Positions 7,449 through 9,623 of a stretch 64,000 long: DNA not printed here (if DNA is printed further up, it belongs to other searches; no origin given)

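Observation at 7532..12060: Five-gene, translationally coupled operon with a DUF3696-type ABC ATPase and no recognisable nuclease partner, bracketed by ~220 bp direct repeats: candidate undescribed defence/abortive-infection module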

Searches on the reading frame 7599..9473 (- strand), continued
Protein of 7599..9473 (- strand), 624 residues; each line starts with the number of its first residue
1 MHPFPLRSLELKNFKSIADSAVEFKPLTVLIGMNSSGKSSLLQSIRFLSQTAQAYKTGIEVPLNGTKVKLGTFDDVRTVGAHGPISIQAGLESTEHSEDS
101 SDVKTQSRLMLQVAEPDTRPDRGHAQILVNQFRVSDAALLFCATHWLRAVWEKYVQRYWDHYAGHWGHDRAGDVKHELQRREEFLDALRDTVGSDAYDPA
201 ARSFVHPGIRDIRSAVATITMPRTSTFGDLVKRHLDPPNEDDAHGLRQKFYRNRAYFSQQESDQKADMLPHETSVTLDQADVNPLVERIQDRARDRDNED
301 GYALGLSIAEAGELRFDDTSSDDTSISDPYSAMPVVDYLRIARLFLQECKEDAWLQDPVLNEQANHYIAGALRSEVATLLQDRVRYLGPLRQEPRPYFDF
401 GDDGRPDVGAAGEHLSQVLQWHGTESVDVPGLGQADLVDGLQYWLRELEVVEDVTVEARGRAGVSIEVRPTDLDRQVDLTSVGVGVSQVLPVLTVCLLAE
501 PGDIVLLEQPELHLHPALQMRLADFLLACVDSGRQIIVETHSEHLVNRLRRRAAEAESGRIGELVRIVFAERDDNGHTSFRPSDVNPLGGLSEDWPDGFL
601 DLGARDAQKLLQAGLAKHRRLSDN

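Call 97: search_solved_structures(query=window:7599-9473:-, max_evalue=0.001)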
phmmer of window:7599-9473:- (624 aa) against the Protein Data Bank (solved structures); distinct sequences matched with E-value up to 0.001: 17.
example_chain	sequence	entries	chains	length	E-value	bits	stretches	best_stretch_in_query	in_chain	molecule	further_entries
6p74_A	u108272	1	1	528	1.1e-06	30.7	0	6-47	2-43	Putative ATP-dependent endonuclease of the OLD family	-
9vkz_A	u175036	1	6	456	4e-05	25.6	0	3-46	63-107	Retron Ec78 probable ATPase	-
9vh1_D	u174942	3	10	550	6e-05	25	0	3-46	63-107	Retron Ec78 probable ATPase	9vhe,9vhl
9nnb_C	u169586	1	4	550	0.00013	24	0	500-554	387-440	Retron I-A effector PtuA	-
9nnk_C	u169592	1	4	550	0.00013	23.9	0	500-554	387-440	Retreon I-A effector PtuA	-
4nck_A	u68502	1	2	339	0.00028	22.8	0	6-45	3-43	DNA double-strand break repair Rad50 ATPase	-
9kjx_B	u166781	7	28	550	0.00033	22.6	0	500-554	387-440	AAA family ATPase | Retron I-A effector PtuA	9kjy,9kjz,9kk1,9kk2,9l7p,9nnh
4nch_A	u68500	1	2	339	0.00039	22.4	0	6-45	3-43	DNA double-strand break repair Rad50 ATPase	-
1us8_A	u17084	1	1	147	0.00058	21.8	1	6-45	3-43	DNA DOUBLE-STRAND BREAK REPAIR RAD50 ATPASE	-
1f2t_A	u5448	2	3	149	0.0006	21.7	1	6-45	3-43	RAD50 ABC-ATPASE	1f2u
22bu_B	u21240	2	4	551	0.0006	21.7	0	500-551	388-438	AAA family ATPase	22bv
3qku_A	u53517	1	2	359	0.00064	21.6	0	6-45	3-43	DNA double-strand break repair rad50 ATPase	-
3qkt_A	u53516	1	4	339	0.00068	21.5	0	6-45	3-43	DNA double-strand break repair rad50 ATPase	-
4nci_A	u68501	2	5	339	0.00076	21.4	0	6-45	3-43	DNA double-strand break repair Rad50 ATPase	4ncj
9u9y_A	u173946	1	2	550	0.00082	21.3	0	500-554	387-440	AAA family ATPase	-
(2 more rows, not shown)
